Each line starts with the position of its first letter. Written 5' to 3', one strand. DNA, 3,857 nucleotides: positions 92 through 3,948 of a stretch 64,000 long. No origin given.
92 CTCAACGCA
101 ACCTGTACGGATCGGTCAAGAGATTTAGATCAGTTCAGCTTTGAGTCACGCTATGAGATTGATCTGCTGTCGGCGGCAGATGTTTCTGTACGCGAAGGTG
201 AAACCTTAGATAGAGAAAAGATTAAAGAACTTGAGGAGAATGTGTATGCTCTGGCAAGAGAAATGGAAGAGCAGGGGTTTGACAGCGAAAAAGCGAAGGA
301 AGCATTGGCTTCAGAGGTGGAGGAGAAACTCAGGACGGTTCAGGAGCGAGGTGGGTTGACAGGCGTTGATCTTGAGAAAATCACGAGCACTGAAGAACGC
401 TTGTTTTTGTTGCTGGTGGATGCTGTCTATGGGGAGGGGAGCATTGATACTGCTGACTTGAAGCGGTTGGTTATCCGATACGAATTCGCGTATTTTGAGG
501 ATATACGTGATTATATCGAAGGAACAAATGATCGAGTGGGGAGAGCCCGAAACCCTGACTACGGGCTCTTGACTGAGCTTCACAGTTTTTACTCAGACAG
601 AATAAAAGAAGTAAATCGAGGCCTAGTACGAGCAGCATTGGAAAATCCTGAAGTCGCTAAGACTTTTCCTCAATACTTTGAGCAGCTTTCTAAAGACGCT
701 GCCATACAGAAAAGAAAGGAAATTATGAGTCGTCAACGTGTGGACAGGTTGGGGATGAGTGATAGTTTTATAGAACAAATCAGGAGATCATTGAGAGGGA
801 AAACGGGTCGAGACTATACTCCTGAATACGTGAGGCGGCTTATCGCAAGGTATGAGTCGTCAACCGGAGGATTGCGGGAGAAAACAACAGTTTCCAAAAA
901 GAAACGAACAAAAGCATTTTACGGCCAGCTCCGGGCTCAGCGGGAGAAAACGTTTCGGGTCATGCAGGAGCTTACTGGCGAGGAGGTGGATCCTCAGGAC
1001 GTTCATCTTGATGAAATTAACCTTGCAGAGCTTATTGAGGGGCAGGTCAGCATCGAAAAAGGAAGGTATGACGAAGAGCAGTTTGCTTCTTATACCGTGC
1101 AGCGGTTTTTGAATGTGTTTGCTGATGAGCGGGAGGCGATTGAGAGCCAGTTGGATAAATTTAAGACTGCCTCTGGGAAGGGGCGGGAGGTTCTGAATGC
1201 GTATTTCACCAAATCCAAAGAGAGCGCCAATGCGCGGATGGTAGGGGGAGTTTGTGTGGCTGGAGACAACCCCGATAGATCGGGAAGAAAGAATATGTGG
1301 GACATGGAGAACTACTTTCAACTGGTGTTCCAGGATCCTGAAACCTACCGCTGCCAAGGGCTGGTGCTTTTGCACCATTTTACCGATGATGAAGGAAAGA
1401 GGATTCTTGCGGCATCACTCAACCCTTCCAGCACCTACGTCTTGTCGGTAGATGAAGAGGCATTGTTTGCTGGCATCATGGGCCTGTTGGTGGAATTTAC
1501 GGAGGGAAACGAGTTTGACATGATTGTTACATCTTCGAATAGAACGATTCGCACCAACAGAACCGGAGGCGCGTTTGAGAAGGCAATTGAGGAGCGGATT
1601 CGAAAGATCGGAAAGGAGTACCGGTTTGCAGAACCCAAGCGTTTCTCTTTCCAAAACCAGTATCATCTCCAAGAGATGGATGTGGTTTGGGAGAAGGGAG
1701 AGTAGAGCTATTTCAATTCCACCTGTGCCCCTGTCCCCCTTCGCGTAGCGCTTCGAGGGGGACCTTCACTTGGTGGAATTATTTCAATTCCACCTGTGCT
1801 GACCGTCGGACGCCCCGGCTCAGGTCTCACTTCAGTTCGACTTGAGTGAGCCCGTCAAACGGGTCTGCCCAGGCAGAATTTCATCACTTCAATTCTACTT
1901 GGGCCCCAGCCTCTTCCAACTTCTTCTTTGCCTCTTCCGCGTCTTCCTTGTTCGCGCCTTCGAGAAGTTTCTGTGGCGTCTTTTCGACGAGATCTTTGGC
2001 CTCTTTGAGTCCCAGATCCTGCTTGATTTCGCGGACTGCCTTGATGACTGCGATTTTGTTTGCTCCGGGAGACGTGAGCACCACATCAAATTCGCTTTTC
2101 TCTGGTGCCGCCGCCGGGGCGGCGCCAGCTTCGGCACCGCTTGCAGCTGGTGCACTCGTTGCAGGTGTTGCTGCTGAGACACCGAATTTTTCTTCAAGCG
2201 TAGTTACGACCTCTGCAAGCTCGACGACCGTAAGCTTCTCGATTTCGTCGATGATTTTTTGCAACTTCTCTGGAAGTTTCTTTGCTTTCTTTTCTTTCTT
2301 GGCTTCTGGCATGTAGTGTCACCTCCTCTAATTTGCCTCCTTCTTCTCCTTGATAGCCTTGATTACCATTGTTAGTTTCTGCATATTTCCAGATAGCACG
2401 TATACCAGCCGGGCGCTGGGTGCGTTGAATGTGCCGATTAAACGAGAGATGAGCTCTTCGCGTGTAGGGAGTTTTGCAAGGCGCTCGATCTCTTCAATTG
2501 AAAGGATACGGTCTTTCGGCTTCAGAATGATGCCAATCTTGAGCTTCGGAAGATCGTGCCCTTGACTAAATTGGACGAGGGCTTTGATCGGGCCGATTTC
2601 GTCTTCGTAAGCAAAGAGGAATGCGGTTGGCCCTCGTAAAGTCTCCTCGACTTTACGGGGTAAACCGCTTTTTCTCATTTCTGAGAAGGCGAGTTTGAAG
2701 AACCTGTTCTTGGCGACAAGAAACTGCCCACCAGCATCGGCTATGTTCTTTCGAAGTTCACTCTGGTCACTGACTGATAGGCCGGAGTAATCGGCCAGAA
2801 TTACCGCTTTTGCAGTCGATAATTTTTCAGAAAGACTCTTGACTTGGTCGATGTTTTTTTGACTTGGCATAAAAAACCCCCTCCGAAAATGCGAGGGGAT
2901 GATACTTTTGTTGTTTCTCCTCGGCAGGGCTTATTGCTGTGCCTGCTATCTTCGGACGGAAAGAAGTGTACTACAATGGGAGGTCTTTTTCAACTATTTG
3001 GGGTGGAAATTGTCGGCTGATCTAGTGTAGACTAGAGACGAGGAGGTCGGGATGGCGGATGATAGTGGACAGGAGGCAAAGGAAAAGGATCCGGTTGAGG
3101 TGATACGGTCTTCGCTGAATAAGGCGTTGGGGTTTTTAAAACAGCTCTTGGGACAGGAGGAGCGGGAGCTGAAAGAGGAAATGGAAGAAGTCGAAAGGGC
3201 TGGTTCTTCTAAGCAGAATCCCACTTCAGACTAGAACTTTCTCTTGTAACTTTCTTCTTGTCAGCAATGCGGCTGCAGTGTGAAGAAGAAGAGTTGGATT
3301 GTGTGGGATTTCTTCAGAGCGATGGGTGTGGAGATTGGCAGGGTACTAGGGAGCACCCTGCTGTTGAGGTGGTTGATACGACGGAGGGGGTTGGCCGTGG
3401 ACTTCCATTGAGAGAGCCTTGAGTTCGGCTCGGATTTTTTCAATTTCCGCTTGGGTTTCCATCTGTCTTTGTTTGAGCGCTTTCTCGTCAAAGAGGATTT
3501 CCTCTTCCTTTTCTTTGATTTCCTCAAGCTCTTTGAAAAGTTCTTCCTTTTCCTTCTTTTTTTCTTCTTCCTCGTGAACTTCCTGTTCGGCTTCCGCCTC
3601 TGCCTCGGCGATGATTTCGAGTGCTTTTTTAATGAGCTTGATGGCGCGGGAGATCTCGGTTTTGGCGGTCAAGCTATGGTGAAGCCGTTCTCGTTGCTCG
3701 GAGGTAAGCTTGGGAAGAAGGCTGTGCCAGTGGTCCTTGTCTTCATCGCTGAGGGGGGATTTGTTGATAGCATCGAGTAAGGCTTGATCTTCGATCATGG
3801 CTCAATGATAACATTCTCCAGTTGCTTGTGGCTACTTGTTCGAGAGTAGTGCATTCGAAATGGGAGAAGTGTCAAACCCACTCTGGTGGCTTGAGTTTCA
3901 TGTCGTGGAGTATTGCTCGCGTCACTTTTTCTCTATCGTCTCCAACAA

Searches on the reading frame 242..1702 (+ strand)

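Call 49: search_protein_families(library=pfam, proteins=[window:242-1702:+], max_evalue=0.1)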
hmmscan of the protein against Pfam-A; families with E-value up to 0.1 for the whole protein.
window:242-1702:+ (487 aa): 3 families
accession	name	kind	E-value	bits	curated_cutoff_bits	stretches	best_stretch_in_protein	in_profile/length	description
PF16576.10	HlyD_D23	-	0.029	14.1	30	1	121-184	39-103/214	Barrel-sandwich domain of CusB or HlyD membrane-fusion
PF16752.10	TBCC_N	-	0.042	14.6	27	1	275-321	20-67/115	Tubulin-specific chaperone C N-terminal domain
PF17482.7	Phage_sheath_1C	-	0.076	13.5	26.9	0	20-89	42-95/104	Phage tail sheath C-terminal domain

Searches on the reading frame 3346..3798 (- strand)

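Call 49: search_protein_families(library=pfam, proteins=[window:3346-3798:-], max_evalue=0.1)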
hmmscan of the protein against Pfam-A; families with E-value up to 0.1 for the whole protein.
window:3346-3798:- (150 aa): 2 families
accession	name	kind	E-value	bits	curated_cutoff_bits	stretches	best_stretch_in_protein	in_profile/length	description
PF17675.6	APG6_N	-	0.015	16.2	45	1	17-128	21-127/132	Apg6 coiled-coil region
PF17002.10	DUF5089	-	0.025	14.8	36.1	1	39-136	66-159/193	Domain of unknown function (DUF5089)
